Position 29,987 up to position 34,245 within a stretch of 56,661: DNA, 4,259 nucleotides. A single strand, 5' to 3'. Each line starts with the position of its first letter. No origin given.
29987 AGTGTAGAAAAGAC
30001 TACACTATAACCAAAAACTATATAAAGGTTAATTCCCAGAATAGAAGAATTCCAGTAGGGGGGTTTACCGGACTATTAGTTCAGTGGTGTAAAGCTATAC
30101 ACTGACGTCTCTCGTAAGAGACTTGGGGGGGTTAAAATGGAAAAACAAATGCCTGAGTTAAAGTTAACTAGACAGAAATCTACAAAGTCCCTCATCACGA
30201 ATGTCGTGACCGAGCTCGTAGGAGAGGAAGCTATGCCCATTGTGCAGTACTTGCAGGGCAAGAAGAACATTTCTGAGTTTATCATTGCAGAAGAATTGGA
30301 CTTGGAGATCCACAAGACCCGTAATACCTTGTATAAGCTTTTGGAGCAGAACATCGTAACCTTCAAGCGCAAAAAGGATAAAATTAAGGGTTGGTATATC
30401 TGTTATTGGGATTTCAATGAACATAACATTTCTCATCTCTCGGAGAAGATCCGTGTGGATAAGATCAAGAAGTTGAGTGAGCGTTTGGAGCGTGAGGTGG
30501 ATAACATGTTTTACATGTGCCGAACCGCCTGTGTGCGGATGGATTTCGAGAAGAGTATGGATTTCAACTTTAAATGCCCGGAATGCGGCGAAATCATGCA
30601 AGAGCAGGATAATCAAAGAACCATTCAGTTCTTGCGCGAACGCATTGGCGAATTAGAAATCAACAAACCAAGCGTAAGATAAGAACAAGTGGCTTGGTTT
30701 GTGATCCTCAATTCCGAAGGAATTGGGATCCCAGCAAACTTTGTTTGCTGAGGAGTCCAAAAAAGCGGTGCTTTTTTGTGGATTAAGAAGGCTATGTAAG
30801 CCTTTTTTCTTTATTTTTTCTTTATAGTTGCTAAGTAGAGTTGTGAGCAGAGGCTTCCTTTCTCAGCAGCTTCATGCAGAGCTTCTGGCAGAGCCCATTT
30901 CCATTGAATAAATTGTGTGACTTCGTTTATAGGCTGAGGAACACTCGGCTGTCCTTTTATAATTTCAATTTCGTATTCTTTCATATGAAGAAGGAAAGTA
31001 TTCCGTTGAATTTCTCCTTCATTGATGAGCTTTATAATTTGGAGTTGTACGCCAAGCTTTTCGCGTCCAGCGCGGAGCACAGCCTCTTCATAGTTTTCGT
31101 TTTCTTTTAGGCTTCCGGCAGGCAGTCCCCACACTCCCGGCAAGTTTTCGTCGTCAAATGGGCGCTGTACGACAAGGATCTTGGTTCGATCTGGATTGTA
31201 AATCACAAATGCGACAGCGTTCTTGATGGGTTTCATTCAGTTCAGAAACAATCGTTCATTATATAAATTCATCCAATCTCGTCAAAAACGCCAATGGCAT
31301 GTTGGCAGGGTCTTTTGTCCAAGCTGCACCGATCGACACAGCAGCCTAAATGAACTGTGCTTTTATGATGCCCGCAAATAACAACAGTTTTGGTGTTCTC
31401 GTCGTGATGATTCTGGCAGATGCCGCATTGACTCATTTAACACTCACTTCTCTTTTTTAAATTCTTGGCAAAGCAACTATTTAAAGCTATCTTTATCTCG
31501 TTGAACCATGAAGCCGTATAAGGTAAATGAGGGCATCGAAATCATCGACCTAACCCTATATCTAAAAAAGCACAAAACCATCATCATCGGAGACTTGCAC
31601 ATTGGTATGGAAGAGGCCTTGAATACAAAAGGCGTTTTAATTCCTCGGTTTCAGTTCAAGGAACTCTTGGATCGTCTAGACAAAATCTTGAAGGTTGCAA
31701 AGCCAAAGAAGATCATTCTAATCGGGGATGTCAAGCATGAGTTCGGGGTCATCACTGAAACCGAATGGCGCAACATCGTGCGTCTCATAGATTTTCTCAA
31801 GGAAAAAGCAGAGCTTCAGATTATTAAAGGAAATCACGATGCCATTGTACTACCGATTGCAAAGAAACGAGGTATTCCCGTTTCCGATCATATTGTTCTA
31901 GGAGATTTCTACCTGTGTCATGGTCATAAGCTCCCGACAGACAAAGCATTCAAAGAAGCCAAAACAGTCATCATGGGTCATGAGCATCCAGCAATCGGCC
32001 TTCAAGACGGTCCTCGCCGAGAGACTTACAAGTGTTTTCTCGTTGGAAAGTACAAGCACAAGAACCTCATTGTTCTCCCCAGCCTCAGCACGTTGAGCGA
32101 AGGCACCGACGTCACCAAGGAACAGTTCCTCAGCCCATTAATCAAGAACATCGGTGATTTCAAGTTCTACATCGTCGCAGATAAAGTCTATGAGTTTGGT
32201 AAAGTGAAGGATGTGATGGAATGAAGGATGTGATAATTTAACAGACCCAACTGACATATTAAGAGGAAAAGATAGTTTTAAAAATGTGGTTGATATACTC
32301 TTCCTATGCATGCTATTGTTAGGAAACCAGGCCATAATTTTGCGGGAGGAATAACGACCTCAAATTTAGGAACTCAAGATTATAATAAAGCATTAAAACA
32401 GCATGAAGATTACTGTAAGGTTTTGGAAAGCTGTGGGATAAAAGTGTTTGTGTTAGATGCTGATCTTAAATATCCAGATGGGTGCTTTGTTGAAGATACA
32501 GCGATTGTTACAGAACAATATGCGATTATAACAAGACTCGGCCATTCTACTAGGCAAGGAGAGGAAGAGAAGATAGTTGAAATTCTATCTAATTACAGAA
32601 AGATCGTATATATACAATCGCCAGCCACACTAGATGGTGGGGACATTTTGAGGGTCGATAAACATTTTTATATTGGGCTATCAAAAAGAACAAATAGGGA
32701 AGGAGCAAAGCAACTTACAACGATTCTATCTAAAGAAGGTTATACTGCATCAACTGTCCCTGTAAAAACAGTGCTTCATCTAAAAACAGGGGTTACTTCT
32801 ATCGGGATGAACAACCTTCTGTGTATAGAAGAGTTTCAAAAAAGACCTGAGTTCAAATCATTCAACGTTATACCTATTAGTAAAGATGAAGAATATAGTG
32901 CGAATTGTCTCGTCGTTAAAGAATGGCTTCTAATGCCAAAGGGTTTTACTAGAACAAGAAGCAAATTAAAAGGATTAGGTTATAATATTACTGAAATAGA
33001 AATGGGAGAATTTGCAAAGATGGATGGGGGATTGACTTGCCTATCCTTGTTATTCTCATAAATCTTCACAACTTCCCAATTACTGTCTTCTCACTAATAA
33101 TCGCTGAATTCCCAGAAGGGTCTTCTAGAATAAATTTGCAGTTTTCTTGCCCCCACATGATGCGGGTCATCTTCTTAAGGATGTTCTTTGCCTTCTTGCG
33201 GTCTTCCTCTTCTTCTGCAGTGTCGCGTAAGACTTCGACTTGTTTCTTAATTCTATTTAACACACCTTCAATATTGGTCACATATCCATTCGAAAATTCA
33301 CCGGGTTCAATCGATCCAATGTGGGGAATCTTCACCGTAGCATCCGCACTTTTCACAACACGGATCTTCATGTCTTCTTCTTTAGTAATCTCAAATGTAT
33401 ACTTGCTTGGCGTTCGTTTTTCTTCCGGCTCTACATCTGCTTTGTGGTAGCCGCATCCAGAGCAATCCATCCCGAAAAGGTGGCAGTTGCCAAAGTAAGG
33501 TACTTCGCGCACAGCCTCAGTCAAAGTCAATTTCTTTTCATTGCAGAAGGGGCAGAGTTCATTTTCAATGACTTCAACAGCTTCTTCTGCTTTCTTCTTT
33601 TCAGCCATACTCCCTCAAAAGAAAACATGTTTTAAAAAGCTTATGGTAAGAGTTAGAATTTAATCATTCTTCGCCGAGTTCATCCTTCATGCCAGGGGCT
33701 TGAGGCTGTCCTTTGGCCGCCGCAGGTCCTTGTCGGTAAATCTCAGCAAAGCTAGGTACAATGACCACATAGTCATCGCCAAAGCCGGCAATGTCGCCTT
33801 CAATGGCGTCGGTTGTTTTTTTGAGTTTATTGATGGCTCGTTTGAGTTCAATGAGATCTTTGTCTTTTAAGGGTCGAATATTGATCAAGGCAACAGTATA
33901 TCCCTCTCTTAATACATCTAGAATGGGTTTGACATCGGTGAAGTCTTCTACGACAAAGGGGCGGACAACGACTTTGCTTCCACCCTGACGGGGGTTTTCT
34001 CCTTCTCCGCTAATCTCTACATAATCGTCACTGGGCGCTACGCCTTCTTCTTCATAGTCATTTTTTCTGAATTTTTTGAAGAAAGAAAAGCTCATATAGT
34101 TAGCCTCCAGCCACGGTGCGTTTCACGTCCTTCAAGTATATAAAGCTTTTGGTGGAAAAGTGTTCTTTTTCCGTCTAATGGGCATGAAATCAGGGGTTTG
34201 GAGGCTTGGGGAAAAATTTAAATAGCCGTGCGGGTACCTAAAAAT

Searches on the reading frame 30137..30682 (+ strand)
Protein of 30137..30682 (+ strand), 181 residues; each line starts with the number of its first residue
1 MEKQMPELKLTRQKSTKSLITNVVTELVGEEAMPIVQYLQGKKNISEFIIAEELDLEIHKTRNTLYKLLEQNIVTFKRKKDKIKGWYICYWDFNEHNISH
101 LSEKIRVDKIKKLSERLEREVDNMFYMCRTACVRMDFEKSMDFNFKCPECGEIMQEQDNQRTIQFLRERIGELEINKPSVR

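Call 16: search_protein_families(library=ncbifam, proteins=[window:30137-30682:+], max_evalue=0.00001)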
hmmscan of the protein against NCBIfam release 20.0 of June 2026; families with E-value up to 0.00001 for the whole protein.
window:30137-30682:+ (181 aa): 2 families
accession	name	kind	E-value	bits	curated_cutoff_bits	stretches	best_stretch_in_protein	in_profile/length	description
NF004910.0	PRK06266.1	equivalog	4.2e-41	140.2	180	1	9-176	10-175/185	transcription initiation factor E subunit alpha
TIGR00373.1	TIGR00373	equivalog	2.8e-36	124.4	149.5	1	18-173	2-157/162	transcription factor E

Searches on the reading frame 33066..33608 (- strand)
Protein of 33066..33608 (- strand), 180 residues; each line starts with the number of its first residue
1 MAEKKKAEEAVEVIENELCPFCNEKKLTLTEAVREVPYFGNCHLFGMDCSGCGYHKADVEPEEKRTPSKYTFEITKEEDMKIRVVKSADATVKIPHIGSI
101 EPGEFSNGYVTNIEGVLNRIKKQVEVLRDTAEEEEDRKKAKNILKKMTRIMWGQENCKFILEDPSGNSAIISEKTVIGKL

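Call 4: search_protein_families(library=pfam, proteins=[window:33066-33608:-], max_evalue=0.01)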
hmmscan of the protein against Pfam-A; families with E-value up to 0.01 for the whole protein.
window:33066-33608:- (180 aa): 2 families
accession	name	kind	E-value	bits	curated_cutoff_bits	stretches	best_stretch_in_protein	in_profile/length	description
PF22794.1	jr-ZPR1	-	2e-19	70.2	27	1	78-172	1-98/125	ZPR1 jelly-roll domain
PF03367.19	Zn_ribbon_ZPR1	-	5e-05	23.1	23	1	17-61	7-50/56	ZPR1 zinc-finger domain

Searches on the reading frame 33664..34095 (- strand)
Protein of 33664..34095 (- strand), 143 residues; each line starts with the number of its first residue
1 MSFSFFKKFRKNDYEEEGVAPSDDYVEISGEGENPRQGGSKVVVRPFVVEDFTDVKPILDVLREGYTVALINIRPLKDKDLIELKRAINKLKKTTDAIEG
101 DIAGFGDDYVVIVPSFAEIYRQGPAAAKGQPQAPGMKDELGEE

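Call 4: search_protein_families(library=pfam, proteins=[window:33664-34095:-], max_evalue=0.01)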
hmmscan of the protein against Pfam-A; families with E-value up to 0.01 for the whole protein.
window:33664-34095:- (143 aa): 1 family
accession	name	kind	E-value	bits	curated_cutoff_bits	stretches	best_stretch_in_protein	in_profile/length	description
PF04472.17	SepF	-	7.3e-10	39.4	27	1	46-119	3-72/72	Cell division protein SepF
